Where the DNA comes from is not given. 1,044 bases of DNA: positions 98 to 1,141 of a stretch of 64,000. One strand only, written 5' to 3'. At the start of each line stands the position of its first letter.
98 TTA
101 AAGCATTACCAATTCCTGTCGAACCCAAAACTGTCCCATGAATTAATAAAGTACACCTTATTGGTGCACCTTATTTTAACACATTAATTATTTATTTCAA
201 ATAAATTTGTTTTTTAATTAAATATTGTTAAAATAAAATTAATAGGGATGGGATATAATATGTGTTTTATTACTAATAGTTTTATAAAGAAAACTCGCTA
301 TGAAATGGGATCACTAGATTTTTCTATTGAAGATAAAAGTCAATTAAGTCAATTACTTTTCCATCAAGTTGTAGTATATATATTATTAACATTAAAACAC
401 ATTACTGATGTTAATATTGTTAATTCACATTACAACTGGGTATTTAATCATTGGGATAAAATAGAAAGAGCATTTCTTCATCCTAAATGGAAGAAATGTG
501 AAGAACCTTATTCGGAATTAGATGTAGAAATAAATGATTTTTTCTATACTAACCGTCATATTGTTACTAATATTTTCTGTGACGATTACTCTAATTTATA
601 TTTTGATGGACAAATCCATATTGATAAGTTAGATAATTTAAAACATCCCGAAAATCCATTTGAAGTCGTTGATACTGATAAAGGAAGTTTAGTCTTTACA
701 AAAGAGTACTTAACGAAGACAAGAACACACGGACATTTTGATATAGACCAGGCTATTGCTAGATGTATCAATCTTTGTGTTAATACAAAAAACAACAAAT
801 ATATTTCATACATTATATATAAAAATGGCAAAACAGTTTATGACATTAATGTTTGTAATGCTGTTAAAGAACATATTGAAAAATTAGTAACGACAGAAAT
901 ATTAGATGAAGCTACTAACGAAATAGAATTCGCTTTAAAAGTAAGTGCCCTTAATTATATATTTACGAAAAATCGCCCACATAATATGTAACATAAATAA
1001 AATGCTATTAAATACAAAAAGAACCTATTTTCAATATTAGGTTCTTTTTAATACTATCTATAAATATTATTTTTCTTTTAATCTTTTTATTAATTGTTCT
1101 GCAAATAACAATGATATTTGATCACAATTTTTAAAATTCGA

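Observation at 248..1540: Minimal stand-alone TIR protein convergent with an unknown 247-aa protein: candidate TIR-based immune module without a known effector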

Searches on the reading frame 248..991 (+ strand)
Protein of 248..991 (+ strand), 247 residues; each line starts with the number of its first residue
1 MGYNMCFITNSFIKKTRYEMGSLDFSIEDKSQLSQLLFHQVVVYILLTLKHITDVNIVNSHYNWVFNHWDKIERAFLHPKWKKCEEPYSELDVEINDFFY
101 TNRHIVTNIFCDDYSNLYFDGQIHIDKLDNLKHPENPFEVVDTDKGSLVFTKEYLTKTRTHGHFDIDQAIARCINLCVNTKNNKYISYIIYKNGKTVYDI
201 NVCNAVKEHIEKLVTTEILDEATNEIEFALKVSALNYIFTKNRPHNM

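Call 4: search_protein_families(library=pfam, proteins=[window:248-991:+], max_evalue=1)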
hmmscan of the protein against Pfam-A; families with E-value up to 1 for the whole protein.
window:248-991:+ (247 aa): 1 family
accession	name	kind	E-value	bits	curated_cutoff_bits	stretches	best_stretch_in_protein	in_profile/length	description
PF14869.12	DUF4488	-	0.00099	19.5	27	1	172-236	36-98/123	Domain of unknown function (DUF4488)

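Call 5: search_protein_families(library=padloc, proteins=[window:248-991:+], max_evalue=1)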
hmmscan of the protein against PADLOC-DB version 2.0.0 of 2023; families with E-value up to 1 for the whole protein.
window:248-991:+ (247 aa): 0 families

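Call 8: find_encoding_contigs(protein=window:248-988:+, flank=10000, max_places=10)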
Protein window:248-988:+ (247 aa): no gene with exactly this product is on record in the collection.

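Call 11: find_homologous_proteins(query=window:260-988:+, max_evalue=0.01)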
Query window:260-988:+ (243 aa): 2 proteins with E <= 0.01 among 158 candidates.
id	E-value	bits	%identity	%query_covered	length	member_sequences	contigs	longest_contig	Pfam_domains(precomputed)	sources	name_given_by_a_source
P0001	4.6e-161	552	100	100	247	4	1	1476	-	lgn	-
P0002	2.3e-46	176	39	95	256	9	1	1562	-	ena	-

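Call 17: find_encoding_contigs(protein=P0002, flank=10000)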
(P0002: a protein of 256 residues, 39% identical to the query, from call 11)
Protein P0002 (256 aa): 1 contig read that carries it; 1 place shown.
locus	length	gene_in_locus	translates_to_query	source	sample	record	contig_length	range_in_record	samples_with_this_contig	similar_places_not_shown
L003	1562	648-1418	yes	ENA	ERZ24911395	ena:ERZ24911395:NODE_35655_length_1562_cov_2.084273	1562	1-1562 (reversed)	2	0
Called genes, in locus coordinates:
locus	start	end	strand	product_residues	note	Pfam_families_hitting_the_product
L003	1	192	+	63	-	?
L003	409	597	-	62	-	-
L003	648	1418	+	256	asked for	-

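Call 25: search_protein_families(library=ncbifam, proteins=[window:248-988:+], max_evalue=1)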
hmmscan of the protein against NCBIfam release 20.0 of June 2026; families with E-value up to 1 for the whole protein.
window:248-988:+ (247 aa): 0 families

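Call 26: search_protein_families(library=phrogs, proteins=[window:248-988:+, P0002], max_evalue=1)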
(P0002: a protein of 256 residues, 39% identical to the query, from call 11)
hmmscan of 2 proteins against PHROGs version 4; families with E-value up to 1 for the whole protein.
window:248-988:+ (247 aa): 0 families

P0002 (256 aa): 0 families

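Call 27: predict_structure(alignment_id=A2)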
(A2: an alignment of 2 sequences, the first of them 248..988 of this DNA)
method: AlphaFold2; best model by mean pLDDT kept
length: 247 residues; sequences in the alignment: 2
mean_pLDDT: 41.7   pTM: 0.40
mean pLDDT of the five models: 41.7, 40.1, 37.1, 36.8, 35.1
residues with pLDDT >= 90: 0; 70-90: 0; 50-70: 73; < 50: 174
segments of 3 or more residues with pLDDT < 50: 1-8, 50-59, 84-133, 135-138, 143-151, 160-247
pLDDT, mean of each block of 10 residues (from residue 1): 43 62 63 58 55 47 57 62 43 35 45 31 31 47 45 48 39 31 26 25 27 27 33 31 28
secondary structure, 60 per line:
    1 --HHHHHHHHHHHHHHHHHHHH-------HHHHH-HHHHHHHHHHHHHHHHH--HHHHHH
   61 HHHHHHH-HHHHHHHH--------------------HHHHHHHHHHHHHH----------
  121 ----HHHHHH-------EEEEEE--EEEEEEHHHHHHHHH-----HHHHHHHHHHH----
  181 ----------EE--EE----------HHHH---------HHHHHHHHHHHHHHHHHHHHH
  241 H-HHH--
elements in order: H3-22 H30-34 H36-52 H55-67 H69-76 H97-110 H125-130 E138-143 E146-151 H152-160 H166-176 H207-210 H220-241

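Call 28: search_protein_representatives(alignment_id=A2)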
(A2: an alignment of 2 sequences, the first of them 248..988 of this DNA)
Query: 2 sequences, 258 profile positions. Proteins with E-value up to 0.001 (for the whole library): 27; up to 1e-10: 20; up to 1e-30: 10. The best 27 are listed.
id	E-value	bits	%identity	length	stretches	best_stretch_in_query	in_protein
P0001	6.0e-138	475.1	-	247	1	11-255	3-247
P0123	8.0e-67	242.1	-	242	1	16-251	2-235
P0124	1.2e-52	195.6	-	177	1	84-254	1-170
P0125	2.6e-46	174.8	-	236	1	13-232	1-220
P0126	9.4e-45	169.7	-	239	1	13-240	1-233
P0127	7.9e-44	166.7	-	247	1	13-249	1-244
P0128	2.1e-41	158.7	-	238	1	13-220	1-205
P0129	2.9e-39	151.8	-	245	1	13-253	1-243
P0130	9.0e-37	143.6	-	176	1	1-169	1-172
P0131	9.4e-32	127.1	-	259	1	16-255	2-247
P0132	4.5e-28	115.1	-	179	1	13-188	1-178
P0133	1.7e-26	109.9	-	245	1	13-244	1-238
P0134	5.1e-24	101.8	-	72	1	189-258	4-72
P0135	5.7e-24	101.6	-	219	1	40-249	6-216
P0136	1.1e-23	100.7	-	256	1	16-253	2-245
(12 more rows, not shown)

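Call 32: find_encoding_contigs(protein=P0123, flank=10000, max_places=6)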
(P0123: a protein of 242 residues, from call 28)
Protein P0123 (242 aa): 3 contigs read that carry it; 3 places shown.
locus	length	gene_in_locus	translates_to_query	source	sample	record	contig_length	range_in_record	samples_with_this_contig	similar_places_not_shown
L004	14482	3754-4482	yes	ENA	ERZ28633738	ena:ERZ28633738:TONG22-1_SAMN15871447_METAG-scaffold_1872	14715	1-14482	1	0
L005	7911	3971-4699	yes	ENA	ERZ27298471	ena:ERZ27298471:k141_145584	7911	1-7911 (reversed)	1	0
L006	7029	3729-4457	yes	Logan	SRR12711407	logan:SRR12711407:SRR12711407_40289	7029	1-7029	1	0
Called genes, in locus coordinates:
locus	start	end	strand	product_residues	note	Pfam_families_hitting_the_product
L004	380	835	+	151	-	-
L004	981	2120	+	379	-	-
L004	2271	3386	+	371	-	PF01757:Acyl_transf_3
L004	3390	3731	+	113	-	-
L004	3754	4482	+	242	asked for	-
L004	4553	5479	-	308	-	PF03629:SASA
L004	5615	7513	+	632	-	PF05649:Peptidase_M13_N, PF01431:Peptidase_M13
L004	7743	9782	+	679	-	PF24898:GGDEF_GdpP, PF01368:DHH, PF02272:DHHA1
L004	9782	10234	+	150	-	PF01281:Ribosomal_L9_N, PF03948:Ribosomal_L9_C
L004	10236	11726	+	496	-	PF00772:DnaB, PF13481:AAA_25, PF03796:DnaB_C, PF06745:ATPase (weak)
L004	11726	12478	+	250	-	PF00753:Lactamase_B, PF23023:Anti-Pycsar_Apyc1, PF12706:Lactamase_B_2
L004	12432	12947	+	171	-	PF02590:SPOUT_MTase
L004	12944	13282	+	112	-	-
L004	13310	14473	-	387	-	-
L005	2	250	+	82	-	?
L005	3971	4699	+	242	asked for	-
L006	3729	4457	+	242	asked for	-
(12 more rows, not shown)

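Call 33: find_encoding_contigs(protein=P0127, flank=10000, max_places=6)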
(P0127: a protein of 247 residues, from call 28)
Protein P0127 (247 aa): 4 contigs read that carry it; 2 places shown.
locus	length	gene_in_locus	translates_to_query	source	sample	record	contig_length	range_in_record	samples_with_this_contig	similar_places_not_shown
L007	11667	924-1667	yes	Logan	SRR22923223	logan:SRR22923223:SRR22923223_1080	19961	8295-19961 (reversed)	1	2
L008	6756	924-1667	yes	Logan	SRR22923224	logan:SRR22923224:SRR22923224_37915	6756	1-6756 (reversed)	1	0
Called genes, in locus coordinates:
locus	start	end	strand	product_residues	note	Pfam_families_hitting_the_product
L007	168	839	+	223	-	-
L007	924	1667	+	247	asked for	-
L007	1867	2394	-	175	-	-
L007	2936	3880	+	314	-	PF00472:RF-1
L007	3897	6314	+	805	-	PF00580:UvrD-helicase, PF01443:Viral_helicase1 (faint)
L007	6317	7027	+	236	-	-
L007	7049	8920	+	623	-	-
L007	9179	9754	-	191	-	-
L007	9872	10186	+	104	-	PF01381:HTH_3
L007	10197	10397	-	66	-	-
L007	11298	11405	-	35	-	-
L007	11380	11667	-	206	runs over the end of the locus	PF01844:HNH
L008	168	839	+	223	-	-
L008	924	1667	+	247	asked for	-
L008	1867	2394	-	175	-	-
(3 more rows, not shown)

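Call 38: find_related_loci(query=A2, collection=genome_contigs, flank=10000)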
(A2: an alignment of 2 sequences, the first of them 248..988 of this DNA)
Query A2 (247 aa) in genome_contigs; peptide patterns used: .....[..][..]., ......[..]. (x = any residue, [..] = any of these).
59 stretches matched a pattern; 1 encode a relative of the query (tblastn E <= 1e-3); 1 distinct loci.
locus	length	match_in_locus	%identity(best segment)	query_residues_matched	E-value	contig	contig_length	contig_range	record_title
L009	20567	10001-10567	38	4-191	4e-35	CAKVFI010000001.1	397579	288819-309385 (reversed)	MAG: uncultured Clostridia bacterium isolate REFINED_METABAT215_TOP10_CONTIGS_1500_ASSEMBLY_K77_MERGED__Hadza_MoBio_hadz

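Call 41: predict_structure(alignment_id=A3)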
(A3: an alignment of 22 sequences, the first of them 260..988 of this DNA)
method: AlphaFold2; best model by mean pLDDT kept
length: 243 residues; sequences in the alignment: 22
mean_pLDDT: 92.5   pTM: 0.84
mean pLDDT of the five models: 92.5, 91.9, 91.7, 90.7, 88.4
residues with pLDDT >= 90: 201; 70-90: 34; 50-70: 8; < 50: 0
segments of 3 or more residues with pLDDT < 50: none
pLDDT, mean of each block of 10 residues (from residue 1): 92 98 95 97 97 98 97 96 97 95 96 95 82 92 93 83 94 94 91 79 94 89 94 90 66
secondary structure, 60 per line:
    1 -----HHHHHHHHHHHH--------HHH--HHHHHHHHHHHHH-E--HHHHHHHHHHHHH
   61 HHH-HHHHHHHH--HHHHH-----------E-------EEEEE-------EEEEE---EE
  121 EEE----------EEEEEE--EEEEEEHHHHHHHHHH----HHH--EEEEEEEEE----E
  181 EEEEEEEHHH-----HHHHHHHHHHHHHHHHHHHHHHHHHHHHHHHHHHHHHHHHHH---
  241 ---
elements in order: H6-17 H31-43 H48-63 H65-72 H75-79 E99-103 E111-115 E119-123 E134-139 E142-147 H148-157 E167-175 E180-187 H196-237

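Call 42: search_protein_families(library=padloc, proteins=[L009:3718-7788:+, L009:7794-9602:+, L009:11105-11359:-, L009:11373-11618:-, L009:11898-12533:-, L009:12538-13830:-, L009:14689-15852:+], max_evalue=0.001)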
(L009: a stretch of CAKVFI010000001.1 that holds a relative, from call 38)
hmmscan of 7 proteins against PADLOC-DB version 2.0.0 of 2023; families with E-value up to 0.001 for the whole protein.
L009:3718-7788:+ (1357 aa): 2 families
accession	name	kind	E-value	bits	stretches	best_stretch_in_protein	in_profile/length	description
PDLC03626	REase_MTase_IIG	-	0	1250.5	1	21-1354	2-1357/1359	Type IIG restriction enzyme-methyltransferase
PDLC03375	MTase_II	-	1e-28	98.7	1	1016-1354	8-346/348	Type II methyltransferase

L009:7794-9602:+ (603 aa): 40 families (the best 25 are shown)
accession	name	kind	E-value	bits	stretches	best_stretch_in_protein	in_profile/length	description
PDLC02980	AriA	-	3.6e-22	77.7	1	40-343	2-304/304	-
PDLC02979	AriA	-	3.6e-18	64.5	1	36-341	21-372/373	-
PDLC02358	Old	-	1.9e-16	58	1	268-469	248-453/578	Old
PDLC02981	AriAB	-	5.4e-14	49.8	1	233-532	266-548/694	-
PDLC03878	NsnB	-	5.7e-14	50.6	1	35-368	19-306/345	-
PDLC04177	HEC-01A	-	1.1e-12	45.8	1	155-351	156-349/393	-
PDLC02335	AbiLi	-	1.3e-11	42.2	1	35-348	74-243/326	AbiLi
PDLC04176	HEC-01A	-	1.5e-10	39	1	36-350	22-329/371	-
PDLC04214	HEC-02A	-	2.2e-10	38.4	1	256-342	197-282/338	-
PDLC00070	GajA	-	2.5e-10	37.6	1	266-422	253-413/596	AAA ATPase domain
PDLC04180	HEC-01A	-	2.7e-10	38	1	276-345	255-324/382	-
PDLC00096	GajA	-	3.2e-10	37.4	1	285-483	276-467/630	AAA ATPase domain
PDLC04178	HEC-01A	-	1.9e-09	35.1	1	212-345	199-334/399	-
PDLC00271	PtuA1|PtuA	-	3.4e-09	34.7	1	299-365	280-347/421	AAA ATPase domain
PDLC00075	GajA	-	3.6e-09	33.7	1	264-419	236-379/536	AAA ATPase domain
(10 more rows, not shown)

L009:11105-11359:- (85 aa): 0 families

L009:11373-11618:- (82 aa): 0 families

L009:11898-12533:- (212 aa): 1 family
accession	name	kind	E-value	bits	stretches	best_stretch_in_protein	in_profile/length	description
PDLC02337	AbiLii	-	1.5e-24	85.5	1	4-211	23-94/170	AbiLii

L009:12538-13830:- (431 aa): 27 families (the best 25 are shown)
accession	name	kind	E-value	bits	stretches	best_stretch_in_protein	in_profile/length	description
PDLC02335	AbiLi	-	1.7e-83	278.4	1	4-429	50-288/326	AbiLi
PDLC02980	AriA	-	1.9e-23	81.9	1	55-377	2-304/304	-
PDLC04391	PDC-M07A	-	2.8e-14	51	2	310-407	285-383/412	-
PDLC04180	HEC-01A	-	8e-14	49.6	2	310-408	256-353/382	-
PDLC04392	PDC-M07A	-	8.1e-14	49.5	2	305-407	282-385/432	-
PDLC04426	PDC-M12A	-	2.5e-12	44.9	2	5-137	3-120/369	-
PDLC04176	HEC-01A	-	6e-12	43.6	1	55-134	26-110/371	-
PDLC04393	PDC-M07A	-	6.1e-11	39.9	1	309-405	288-385/435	-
PDLC04179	HEC-01A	-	3.4e-09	34.3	0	310-406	341-433/459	-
PDLC04182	HEC-01A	-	5.5e-09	33.5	1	308-409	285-383/406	-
PDLC04178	HEC-01A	-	2.4e-08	31.5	1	55-128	31-105/399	-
PDLC00293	PtuA1|PtuA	-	3.3e-08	31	1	310-392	317-401/527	AAA ATPase domain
PDLC04175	HEC-01A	-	3.5e-08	30.9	1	51-131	24-100/363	-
PDLC02914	ATPase-Toprim_I-B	-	2.6e-07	28.2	1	296-400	174-270/443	-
PDLC02336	AbiLi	-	3.8e-07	28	1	309-373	229-290/340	AbiLi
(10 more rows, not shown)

L009:14689-15852:+ (388 aa): 46 families (the best 25 are shown)
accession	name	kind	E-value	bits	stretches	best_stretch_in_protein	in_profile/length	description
PDLC03388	MTase_II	-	5.8e-50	168.4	1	7-376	2-358/360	Type II methyltransferase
PDLC03728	oMTase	-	3.9e-43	146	1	3-374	7-388/395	orphan methyltransferase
PDLC03272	MTase_II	-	8.5e-43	145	1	94-376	109-388/407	Type II methyltransferase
PDLC03378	MTase_II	-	6.4e-30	102.6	1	91-385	34-337/344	Type II methyltransferase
PDLC03734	oMTase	-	1.5e-29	101.2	3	103-229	52-167/444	orphan methyltransferase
PDLC00028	DruM2|DruM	-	8.2e-29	98.5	1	118-243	63-189/397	DNA cytosine methylase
PDLC03361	MTase_II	-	2.9e-21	73.8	1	118-377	162-436/455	Type II methyltransferase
PDLC03329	MTase_II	-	2.1e-20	71.3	1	108-283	63-221/407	Type II methyltransferase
PDLC03324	MTase_II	-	4.9e-19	66.5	1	93-369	35-293/408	Type II methyltransferase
PDLC03234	MTase_II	-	3.1e-18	64.2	1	116-280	71-225/375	Type II methyltransferase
PDLC03326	MTase_II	-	4.5e-18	63.6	1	117-244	70-186/412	Type II methyltransferase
PDLC03270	MTase_II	-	5.7e-18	63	1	116-366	60-282/309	Type II methyltransferase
PDLC00027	DruM2|DruM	-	6.5e-18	63.2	1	92-229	44-170/361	DNA cytosine methylase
PDLC03716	oMTase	-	1.2e-17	62.1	1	93-370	72-331/349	orphan methyltransferase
PDLC00026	DruM2|DruM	-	1.3e-17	62.4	1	120-268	67-205/336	DNA cytosine methylase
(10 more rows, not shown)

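Call 45: fold_search(model_id=the predicted structure, library=pdb)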
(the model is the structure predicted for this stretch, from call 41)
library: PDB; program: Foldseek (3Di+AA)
matches with E <= 10: 194; with E <= 0.001: 0
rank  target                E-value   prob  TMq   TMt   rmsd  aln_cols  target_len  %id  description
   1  3dwl_D                2.0e-01  0.44  0.24  0.22  13.7       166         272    5  Crystal Structure of Fission Yeast Arp2/3 Complex Lacking the Arp2 Subunit (released 2008-08-26)
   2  1tyq_D                4.1e-01  0.35  0.24  0.22  11.4       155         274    9  Crystal structure of Arp2/3 complex with bound ATP and calcium (released 2004-11-09)
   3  3sv1_A                4.9e-01  0.07  0.12  0.16  17.6       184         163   11  Crystal structure of APP peptide bound rat Mint2 PARM (released 2012-07-11)
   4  2p9u_D                5.5e-01  0.28  0.25  0.22  10.7       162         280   10  Crystal structure of bovine Arp2/3 complex co-crystallized with AMP-PNP and calcium (released 2007-05-29)
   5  2p9k_D                5.5e-01  0.25  0.24  0.22  10.3       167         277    9  Crystal structure of bovine Arp2/3 complex co-crystallized with ATP and crosslinked with glutaraldehyde (released 2007-05-29)
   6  2p9n_D                6.2e-01  0.25  0.24  0.21  12.0       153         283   11  Crystal Structure of bovine Arp2/3 complex co-crystallized with ADP (released 2007-05-29)
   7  2p9p_D                6.5e-01  0.28  0.25  0.23  11.2       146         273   12  Crystal Structure of bovine Arp2/3 complex co-crystallized with ADP (released 2007-05-29)
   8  8s54_K                6.5e-01  0.13  0.13  0.25  13.3       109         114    9  RNA polymerase II early elongation complex bound to TFIIE and TFIIF - state b (composite structure) (released 2024-04-17)
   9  9io5_B                7.3e-01  0.03  0.11  0.06  22.9       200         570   12  Cryo-EM structure of G1-ATPase dimer from Mycoplasma mobile gliding machinery (released 2025-03-12)
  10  8qsz_K                8.2e-01  0.15  0.16  0.28  14.3       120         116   12  Structure of s. pombe RNA polymerase II in complex with DSIF and Rat1/Rai1 (released 2024-10-23)
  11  8tvy_K                8.2e-01  0.10  0.14  0.25  13.3       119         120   14  Cryo-EM structure of CPD lesion containing RNA Polymerase II elongation complex with Rad26 and Elf1 (closed state) (released 2024-01-24)
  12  6dec_D                8.7e-01  0.16  0.23  0.20  11.1       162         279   10  Crystal structure of Bos taurus Arp2/3 complex binding with C-terminus of Homo sapiens SPIN90 (released 2018-10-24)
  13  4age_A                9.2e-01  0.03  0.14  0.13  23.8       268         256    9  MTSSL spin labeled D67C mutant of MscS in the open form (released 2012-08-15)
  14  8tah_D                9.8e-01  0.18  0.25  0.22  11.4       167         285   11  Cryo-EM structure of Cortactin-bound to Arp2/3 complex (released 2023-09-27)
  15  8ugb_B                9.8e-01  0.07  0.22  0.08  22.9       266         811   12  Cryo-EM structure of bovine phosphodiesterase 6 bound to udenafil (released 2024-01-17)
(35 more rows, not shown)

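Call 46: fold_search(model_id=the predicted structure, library=viral)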
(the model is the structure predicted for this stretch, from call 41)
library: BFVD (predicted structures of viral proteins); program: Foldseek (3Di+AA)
matches with E <= 10: 324; with E <= 0.001: 0
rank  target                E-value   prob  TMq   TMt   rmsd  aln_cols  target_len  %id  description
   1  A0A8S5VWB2            2.7e-01  0.04  0.11  0.07  22.1       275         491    8  (no name in the UniProt tables at hand)
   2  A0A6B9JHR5            3.2e-01  0.30  0.19  0.27  15.8       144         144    8  Uncharacterized protein [Vibrio phage vB_VchM_Kuja]
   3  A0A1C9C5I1            4.6e-01  0.06  0.09  0.08  14.2       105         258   10  Proliferating cell nuclear antigen [Heterosigma akashiwo virus 01]
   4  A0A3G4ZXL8            5.1e-01  0.12  0.18  0.09  20.4       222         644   12  histidine kinase [Edafosvirus sp.]
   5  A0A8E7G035            6.1e-01  0.04  0.17  0.15  21.8       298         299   11  (no name in the UniProt tables at hand)
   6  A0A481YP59            6.1e-01  0.03  0.12  0.10  17.2       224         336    8  Uncharacterized protein [Pithovirus LCDPAC01]
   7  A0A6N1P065            6.4e-01  0.14  0.19  0.19  15.2       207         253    8  Uncharacterized protein [Tupanvirus soda lake]
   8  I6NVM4                6.4e-01  0.08  0.14  0.18  16.4       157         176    9  Uncharacterized protein [Burkholderia phage DC1]
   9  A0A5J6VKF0            7.6e-01  0.04  0.10  0.14  11.1        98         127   16  Uncharacterized protein [Megaviridae environmental sample]
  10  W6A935                7.6e-01  0.03  0.13  0.04  18.4       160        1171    9  ORF1a (Fragment) [Middle East respiratory syndrome-related coronavirus]
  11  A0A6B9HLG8            8.1e-01  0.14  0.19  0.33   9.6       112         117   15  (no name in the UniProt tables at hand)
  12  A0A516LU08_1          9.6e-01  0.03  0.12  0.03  20.6       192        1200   10  (no name in the UniProt tables at hand)
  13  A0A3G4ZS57            1.0e+00  0.04  0.15  0.17  18.5       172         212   11  Uncharacterized protein [Terrestrivirus sp.]
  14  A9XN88                1.1e+00  0.04  0.19  0.24  20.4       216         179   10  Uncharacterized protein [Grapevine virus B]
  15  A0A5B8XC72            1.1e+00  0.03  0.16  0.08  21.9       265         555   10  G1340L [African swine fever virus]
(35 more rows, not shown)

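Call 47: find_related_loci(query=A2, collection=viral_contigs, flank=10000)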
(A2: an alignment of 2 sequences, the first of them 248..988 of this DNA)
Query A2 (247 aa) in viral_contigs; peptide patterns used: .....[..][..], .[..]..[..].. (x = any residue, [..] = any of these).
116 stretches matched a pattern, but none encodes a relative of the query by tblastn (E <= 1e-3).
